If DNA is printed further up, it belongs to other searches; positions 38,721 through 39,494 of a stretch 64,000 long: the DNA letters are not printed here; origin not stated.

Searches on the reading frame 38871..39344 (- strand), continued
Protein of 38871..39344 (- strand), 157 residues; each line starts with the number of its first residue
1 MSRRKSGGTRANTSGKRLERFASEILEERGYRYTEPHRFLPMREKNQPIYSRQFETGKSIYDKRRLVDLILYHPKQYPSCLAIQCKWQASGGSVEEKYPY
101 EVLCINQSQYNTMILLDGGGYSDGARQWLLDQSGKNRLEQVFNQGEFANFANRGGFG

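Call 59: find_related_loci(query=A2, collection=viral_contigs, flank=6000)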
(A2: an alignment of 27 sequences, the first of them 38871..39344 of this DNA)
Query A2 (157 aa) in viral_contigs; peptide patterns used: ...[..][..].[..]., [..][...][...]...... (x = any residue, [..] = any of these).
35 stretches matched a pattern; 26 encode a relative of the query (tblastn E <= 1e-3); 26 distinct loci.
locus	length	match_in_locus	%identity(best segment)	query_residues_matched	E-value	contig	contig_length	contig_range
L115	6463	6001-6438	48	11-156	9e-45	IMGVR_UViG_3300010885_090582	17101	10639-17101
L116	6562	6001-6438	48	11-156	9e-45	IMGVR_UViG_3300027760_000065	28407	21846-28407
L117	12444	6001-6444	49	7-153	3e-44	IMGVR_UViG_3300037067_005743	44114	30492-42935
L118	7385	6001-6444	50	6-154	2e-44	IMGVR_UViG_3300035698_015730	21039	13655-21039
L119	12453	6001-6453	49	5-154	7e-44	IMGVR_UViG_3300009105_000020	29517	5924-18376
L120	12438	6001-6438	48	9-154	2e-40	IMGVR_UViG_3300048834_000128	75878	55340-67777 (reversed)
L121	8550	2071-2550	42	2-157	1e-32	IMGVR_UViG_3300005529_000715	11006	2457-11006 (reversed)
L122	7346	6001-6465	37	8-157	6e-27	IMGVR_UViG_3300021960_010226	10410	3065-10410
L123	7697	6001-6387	39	8-152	2e-26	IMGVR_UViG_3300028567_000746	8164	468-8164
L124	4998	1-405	40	22-156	4e-26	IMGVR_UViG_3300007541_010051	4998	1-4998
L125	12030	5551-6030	34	2-157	7e-24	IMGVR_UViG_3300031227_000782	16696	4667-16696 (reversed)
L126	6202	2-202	58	88-154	9e-21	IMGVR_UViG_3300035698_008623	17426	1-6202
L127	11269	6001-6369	35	8-147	2e-20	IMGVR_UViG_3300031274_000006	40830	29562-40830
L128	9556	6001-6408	34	3-153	6e-19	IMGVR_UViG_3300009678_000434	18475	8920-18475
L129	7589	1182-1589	31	2-153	8e-16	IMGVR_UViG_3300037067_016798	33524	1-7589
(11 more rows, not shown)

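Call 79: find_encoding_contigs(protein=P0028, flank=6000, max_places=2)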
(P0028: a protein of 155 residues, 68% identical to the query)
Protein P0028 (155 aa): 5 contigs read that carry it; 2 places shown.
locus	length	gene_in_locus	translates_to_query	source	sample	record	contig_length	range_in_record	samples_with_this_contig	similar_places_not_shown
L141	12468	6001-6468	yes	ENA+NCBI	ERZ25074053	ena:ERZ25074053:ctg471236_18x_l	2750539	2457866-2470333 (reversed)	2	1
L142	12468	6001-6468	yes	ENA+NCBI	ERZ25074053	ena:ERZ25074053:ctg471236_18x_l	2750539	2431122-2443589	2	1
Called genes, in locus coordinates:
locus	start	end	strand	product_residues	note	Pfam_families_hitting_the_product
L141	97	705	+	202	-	PF07264:EI24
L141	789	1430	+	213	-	PF21157:DksA_N, PF01258:zf-dskA_traR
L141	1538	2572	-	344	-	PF13518:HTH_28, PF13551:HTH_29, PF13565:HTH_32 (weak), PF00665:rve (weak), PF13683:rve_3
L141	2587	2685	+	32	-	-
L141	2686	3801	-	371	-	PF18152:DAHP_snth_FXD (faint), PF00793:DAHP_synth_1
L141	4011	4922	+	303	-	PF12760:Zn_ribbon_IS1595, PF12762:DDE_Tnp_IS1595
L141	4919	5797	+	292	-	PF02086:MethyltransfD12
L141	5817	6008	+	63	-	-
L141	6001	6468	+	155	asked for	PF20472:PDDEXK_11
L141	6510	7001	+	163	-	PF13650:Asp_protease_2 (weak), PF13975:gag-asp_proteas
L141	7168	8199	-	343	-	PF02775:TPP_enzyme_C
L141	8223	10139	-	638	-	PF01558:POR, PF01855:POR_N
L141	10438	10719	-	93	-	PF00639:Rotamase, PF13145:Rotamase_2 (weak), PF13616:Rotamase_3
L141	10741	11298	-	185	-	PF01923:Cob_adeno_trans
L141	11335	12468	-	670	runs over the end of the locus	PF07715:Plug, PF00593:TonB_dep_Rec_b-barrel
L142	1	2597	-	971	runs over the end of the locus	PF03477:ATP-cone, PF00317:Ribonuc_red_lgN, PF02867:Ribonuc_red_lgC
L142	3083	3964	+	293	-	PF13384:HTH_23 (weak), PF13936:HTH_38, PF00665:rve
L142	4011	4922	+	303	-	PF12760:Zn_ribbon_IS1595, PF12762:DDE_Tnp_IS1595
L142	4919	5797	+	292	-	PF02086:MethyltransfD12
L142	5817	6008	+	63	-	-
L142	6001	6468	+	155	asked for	PF20472:PDDEXK_11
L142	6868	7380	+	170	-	-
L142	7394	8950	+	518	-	PF00732:GMC_oxred_N, PF05199:GMC_oxred_C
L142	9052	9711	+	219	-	PF00578:AhpC-TSA, PF08534:Redoxin, PF10417:1-cysPrx_C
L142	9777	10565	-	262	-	PF05552:MS_channel_1st_1, PF21088:MS_channel_1st (weak), PF00924:MS_channel_2nd, PF21082:MS_channel_3rd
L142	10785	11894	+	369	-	PF00180:Iso_dh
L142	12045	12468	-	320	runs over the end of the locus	PF13384:HTH_23 (weak), PF13936:HTH_38, PF13518:HTH_28 (faint), PF00665:rve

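Call 80: find_encoding_contigs(protein=P0033, flank=6000, max_places=2)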
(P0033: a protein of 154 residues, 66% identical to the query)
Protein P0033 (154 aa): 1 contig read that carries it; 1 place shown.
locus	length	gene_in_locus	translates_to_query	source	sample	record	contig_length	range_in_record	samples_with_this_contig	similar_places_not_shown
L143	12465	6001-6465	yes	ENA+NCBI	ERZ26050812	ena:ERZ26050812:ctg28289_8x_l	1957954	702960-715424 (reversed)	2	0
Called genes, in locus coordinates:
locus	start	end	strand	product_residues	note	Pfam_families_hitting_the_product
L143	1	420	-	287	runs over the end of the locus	-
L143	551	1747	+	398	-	PF02515:CoA_transf_3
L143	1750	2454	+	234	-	PF05685:Uma2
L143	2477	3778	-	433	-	PF01555:N6_N4_Mtase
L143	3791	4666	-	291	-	-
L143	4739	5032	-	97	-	PF01329:Pterin_4a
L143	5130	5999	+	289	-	PF02086:MethyltransfD12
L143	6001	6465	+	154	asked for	PF20472:PDDEXK_11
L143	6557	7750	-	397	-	PF02597:ThiS, PF02391:MoaE, PF07858:LEH, PF12680:SnoaL_2 (weak)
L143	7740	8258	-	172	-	PF00994:MoCF_biosynth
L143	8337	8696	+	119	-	-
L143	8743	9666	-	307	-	PF01497:Peripla_BP_2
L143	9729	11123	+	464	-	PF00919:UPF0004, PF04055:Radical_SAM, PF01938:TRAM (weak)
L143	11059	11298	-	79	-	PF03960:ArsC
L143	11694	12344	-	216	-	-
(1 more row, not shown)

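Call 81: find_encoding_contigs(protein=P0032, flank=6000, max_places=2)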
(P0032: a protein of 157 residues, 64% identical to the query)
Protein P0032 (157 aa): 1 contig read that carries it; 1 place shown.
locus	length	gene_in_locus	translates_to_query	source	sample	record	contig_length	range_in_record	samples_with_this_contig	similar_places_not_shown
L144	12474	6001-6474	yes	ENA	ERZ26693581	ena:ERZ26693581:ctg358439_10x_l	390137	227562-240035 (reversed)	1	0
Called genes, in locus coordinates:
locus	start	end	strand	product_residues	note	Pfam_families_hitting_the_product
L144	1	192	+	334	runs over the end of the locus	PF00005:ABC_tran, PF08402:TOBE_2 (weak), PF03459:TOBE (weak)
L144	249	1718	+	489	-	PF01232:Mannitol_dh, PF08125:Mannitol_dh_C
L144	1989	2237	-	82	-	-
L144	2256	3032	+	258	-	PF10544:T5orf172, PF13455:MUG113 (weak)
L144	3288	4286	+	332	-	PF13020:NOV_C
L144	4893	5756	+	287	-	PF02086:MethyltransfD12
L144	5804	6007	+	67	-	-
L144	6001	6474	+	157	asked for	PF20472:PDDEXK_11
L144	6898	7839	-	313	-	-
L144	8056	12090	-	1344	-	PF15731:MqsA_antitoxin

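Call 87: search_protein_families(library=phrogs, proteins=[window:38871-39344:-], max_evalue=0.01)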
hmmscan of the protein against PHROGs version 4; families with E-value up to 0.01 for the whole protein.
window:38871-39344:- (157 aa): 0 families

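Call 91: search_dna_similar(query=window:38871-39344:-, collection=plasmids, mode=protein, max_rows=12)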
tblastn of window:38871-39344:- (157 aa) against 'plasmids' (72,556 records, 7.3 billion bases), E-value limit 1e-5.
Records with a match: 1; places in all: 1; records where one place covers at least 80% of the query: 1.
Best place of each record, by identity: <60% 1.
By first word of the organism name: Alicyclobacillus 1.
By predicted mobility (MOB-suite, as given by PLSDB): non-mobilizable 1.
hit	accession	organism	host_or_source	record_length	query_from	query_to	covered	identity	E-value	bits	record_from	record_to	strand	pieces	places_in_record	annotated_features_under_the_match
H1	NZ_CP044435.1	Alicyclobacillus sp. TC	cell culture,acidic hot spring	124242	1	153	97%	30.1%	5e-11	67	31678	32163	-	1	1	PD-(D/E)XK nuclease superfamily protein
